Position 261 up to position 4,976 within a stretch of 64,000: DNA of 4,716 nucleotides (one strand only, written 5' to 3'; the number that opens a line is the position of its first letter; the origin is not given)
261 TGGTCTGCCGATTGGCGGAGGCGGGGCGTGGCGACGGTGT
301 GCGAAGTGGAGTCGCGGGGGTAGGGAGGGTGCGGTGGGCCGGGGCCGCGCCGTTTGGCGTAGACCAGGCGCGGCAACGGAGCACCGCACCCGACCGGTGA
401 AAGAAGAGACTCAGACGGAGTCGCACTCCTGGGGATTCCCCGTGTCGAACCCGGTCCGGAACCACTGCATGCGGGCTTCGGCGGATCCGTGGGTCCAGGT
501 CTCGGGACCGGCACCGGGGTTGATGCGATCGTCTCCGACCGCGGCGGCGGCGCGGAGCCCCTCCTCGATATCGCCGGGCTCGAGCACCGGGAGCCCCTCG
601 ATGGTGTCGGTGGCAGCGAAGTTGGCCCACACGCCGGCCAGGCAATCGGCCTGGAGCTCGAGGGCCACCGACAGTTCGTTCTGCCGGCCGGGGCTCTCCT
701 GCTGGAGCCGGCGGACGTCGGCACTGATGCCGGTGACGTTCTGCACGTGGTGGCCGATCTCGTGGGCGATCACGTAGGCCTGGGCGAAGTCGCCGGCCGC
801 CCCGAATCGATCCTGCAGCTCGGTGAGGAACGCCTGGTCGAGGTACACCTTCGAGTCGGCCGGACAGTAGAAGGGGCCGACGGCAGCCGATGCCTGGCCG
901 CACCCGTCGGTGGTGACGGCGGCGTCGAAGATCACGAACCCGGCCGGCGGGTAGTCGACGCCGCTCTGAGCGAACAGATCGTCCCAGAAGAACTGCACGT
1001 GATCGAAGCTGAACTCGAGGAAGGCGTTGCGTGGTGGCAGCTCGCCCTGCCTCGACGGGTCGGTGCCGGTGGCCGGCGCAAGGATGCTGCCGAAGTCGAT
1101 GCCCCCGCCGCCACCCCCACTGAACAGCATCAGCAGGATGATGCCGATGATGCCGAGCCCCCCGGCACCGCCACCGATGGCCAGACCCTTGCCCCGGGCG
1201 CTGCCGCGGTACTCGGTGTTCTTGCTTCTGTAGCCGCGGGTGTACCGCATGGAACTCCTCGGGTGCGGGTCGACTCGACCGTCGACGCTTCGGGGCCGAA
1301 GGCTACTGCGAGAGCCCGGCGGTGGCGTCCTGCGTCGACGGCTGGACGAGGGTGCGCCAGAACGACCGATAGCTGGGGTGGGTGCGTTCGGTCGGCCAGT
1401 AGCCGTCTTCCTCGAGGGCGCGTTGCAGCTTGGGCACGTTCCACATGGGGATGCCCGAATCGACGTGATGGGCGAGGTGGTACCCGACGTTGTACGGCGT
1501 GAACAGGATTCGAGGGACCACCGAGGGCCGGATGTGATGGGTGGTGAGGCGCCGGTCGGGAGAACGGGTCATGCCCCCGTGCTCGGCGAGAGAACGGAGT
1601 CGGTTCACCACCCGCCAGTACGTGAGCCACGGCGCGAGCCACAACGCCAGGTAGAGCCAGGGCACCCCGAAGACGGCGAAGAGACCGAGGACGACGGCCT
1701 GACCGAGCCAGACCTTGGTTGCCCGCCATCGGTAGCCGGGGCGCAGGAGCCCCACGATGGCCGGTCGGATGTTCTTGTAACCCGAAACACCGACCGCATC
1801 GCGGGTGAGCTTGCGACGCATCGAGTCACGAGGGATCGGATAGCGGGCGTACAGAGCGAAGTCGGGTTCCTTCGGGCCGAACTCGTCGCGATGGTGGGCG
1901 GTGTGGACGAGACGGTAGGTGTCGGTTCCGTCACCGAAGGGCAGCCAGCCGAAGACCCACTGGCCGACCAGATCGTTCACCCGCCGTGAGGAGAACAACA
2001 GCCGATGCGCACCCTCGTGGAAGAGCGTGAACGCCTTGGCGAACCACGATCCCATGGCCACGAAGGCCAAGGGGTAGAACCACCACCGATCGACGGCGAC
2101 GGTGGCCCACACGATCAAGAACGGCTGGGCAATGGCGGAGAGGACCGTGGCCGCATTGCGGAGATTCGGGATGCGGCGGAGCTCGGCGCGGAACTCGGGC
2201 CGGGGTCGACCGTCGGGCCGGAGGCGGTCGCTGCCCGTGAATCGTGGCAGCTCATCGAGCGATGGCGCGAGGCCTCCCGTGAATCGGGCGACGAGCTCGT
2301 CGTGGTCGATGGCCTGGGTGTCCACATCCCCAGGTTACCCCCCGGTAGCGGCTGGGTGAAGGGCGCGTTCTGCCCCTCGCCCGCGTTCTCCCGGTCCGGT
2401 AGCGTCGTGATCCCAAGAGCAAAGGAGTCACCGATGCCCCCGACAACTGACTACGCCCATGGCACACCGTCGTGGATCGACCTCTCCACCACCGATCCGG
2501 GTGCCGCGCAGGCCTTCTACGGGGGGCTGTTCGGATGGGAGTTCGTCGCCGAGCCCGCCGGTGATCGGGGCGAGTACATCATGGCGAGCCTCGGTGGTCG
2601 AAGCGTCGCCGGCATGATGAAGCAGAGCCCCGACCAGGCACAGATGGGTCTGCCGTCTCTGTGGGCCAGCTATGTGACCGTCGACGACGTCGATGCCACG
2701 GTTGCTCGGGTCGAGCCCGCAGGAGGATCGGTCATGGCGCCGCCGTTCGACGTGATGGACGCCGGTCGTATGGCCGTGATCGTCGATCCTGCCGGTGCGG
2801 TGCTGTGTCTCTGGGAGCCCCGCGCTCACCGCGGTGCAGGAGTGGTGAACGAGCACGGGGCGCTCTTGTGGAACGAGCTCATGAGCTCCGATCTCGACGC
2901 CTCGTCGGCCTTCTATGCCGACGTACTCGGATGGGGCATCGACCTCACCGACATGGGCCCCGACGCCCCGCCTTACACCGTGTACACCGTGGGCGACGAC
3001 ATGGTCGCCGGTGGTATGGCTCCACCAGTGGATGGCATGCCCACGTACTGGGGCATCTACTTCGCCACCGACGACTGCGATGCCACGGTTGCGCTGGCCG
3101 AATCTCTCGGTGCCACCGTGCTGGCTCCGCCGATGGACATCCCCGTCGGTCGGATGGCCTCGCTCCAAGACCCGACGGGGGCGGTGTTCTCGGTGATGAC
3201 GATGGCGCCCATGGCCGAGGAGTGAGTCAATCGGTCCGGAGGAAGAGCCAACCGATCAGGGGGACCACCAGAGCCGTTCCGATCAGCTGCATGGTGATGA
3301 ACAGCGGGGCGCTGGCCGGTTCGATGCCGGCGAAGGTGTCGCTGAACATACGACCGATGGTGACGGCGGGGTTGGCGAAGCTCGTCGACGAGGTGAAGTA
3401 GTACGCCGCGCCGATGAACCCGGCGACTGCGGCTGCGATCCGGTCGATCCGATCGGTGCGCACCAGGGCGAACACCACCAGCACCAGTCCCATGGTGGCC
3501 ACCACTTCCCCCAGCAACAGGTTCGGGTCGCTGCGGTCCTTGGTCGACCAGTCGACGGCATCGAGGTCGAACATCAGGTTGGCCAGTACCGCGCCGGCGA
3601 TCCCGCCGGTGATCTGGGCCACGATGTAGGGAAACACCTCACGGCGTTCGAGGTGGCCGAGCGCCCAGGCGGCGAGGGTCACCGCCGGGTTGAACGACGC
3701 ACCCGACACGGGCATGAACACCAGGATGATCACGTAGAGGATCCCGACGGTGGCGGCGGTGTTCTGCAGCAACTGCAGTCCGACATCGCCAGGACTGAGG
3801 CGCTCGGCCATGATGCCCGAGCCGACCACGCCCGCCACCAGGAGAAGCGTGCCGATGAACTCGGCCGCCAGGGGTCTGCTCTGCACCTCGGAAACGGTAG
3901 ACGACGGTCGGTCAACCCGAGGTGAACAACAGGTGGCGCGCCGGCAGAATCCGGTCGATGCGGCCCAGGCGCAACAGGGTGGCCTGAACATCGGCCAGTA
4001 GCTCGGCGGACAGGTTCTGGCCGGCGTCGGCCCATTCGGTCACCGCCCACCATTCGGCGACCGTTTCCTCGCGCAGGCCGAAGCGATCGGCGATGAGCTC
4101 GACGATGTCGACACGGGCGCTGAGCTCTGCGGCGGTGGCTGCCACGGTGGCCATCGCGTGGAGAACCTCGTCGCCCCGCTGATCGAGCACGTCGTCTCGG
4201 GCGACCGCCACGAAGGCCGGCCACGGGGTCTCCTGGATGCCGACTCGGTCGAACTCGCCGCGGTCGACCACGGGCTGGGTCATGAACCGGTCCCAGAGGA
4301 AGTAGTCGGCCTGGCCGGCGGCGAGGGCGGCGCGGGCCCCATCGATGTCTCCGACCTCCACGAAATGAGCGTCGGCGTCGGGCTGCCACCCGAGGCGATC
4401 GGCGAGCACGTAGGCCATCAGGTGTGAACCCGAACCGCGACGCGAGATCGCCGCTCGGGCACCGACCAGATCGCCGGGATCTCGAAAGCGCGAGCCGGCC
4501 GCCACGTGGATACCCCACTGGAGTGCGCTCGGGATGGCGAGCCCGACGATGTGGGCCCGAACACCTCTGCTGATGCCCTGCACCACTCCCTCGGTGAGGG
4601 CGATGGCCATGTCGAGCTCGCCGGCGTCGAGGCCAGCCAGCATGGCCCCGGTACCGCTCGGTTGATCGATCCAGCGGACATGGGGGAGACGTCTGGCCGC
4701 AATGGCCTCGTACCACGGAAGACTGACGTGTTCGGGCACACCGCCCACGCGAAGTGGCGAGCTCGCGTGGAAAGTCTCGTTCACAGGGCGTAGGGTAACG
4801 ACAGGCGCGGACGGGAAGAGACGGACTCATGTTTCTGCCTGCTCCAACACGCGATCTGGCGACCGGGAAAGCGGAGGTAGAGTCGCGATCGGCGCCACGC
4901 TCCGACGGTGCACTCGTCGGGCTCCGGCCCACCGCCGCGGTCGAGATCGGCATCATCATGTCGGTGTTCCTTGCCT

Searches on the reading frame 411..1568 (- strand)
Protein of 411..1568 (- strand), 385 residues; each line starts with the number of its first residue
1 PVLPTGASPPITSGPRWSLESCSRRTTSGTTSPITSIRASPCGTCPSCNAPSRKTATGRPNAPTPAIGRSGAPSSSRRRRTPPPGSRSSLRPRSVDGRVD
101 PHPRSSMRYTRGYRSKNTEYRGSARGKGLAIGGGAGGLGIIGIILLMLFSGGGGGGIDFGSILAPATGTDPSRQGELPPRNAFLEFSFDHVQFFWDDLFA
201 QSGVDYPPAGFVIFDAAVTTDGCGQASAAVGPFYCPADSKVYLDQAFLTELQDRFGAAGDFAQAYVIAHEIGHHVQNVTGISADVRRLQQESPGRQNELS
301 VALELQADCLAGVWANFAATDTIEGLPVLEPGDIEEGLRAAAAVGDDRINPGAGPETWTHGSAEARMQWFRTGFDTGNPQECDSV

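Call 58: search_protein_families(library=pfam, proteins=[window:411-1568:-], max_evalue=0.001)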
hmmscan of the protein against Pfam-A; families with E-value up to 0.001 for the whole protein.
window:411-1568:- (385 aa): 1 family
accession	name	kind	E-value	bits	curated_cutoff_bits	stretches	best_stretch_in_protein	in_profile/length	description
PF04228.19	Zn_peptidase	-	3e-75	253.9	23.2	1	107-384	1-289/290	Putative neutral zinc metallopeptidase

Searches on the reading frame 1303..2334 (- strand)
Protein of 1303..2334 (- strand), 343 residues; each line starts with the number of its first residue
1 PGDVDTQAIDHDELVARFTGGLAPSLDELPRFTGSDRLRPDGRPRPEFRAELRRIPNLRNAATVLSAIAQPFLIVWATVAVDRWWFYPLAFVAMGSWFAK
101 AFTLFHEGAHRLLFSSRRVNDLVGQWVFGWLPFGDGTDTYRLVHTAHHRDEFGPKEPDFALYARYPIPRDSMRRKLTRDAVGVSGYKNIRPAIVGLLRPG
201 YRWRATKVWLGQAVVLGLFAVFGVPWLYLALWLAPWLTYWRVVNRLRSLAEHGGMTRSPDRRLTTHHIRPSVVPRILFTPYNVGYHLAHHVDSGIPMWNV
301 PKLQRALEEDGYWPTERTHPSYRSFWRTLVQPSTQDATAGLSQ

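Call 58: search_protein_families(library=pfam, proteins=[window:1303-2334:-], max_evalue=0.001)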
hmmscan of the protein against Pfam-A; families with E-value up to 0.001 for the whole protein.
window:1303-2334:- (343 aa): 1 family
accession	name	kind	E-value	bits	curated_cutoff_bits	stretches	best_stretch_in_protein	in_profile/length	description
PF00487.30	FA_desaturase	-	6.8e-29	101.8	29.7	1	84-310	3-241/253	Fatty acid desaturase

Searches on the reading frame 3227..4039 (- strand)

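Call 58: search_protein_families(library=pfam, proteins=[window:3227-4039:-], max_evalue=0.001)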
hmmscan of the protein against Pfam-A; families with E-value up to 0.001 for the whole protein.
window:3227-4039:- (270 aa): 1 family
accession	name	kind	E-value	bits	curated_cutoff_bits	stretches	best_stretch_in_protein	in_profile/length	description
PF00230.25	MIP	-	2.9e-24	86.5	25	1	54-209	8-170/222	Major intrinsic protein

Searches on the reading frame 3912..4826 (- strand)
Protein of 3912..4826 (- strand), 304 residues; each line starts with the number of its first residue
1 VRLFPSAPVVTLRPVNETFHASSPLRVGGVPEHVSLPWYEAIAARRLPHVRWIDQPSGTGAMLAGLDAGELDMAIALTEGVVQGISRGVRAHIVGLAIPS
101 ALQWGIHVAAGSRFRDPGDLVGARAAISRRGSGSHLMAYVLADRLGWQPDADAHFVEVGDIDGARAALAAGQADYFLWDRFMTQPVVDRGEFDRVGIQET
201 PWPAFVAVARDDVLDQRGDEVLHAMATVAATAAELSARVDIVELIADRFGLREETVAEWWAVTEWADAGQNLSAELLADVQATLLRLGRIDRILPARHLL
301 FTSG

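Call 58: search_protein_families(library=pfam, proteins=[window:3912-4826:-], max_evalue=0.001)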
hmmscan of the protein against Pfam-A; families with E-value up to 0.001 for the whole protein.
window:3912-4826:- (304 aa): 3 families
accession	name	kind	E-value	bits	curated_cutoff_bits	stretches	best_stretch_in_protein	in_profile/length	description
PF22384.1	PBP2_Ca3427_like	-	1.5e-12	48.3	27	1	123-196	19-93/95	Ca3427-like PBP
PF12974.12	Phosphonate-bd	-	4.7e-07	29.9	27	1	59-231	39-219/242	ABC transporter, phosphonate, periplasmic substrate-binding protein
PF09084.16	NMT1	-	0.00023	21.5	20.5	1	53-177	25-145/216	NMT1/THI5 like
